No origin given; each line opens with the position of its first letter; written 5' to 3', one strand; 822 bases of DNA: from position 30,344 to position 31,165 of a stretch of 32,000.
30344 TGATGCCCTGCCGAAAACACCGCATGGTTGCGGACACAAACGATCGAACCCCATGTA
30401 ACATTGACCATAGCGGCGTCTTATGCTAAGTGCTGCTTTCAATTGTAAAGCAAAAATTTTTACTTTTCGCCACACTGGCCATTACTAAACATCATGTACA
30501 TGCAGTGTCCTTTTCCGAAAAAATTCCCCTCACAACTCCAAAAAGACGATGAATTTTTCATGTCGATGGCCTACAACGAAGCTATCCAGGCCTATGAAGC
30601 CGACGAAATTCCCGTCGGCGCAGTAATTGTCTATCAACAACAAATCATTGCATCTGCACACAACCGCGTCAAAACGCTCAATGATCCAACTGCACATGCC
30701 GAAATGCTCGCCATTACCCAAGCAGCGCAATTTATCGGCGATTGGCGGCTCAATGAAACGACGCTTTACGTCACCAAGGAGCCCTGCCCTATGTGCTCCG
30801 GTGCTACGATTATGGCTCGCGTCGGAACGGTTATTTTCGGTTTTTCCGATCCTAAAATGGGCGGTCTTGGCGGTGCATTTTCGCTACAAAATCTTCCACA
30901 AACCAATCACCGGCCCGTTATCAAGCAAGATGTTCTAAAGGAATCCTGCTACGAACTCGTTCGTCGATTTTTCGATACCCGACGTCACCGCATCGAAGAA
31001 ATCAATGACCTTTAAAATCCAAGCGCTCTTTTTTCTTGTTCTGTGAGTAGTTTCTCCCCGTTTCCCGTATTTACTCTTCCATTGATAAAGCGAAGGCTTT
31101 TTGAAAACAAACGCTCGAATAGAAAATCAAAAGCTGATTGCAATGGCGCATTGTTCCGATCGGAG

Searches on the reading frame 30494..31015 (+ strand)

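Call 16: search_protein_families(library=pfam, proteins=[window:30494-31015:+], max_evalue=0.001)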
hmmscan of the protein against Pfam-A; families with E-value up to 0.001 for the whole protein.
window:30494-31015:+ (173 aa): 3 families
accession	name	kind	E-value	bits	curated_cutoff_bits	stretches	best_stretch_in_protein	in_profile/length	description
PF14437.12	MafB19-deam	-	4.2e-37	127.6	27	1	18-164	2-142/142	MafB19-like deaminase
PF00383.29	dCMP_cyt_deam_1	-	3.2e-30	104.5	25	1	17-116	2-101/102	Cytidine and deoxycytidylate deaminase zinc-binding region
PF14439.12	Bd3614-deam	-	0.00043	20.7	38.5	1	43-131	12-102/113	Bd3614-like deaminase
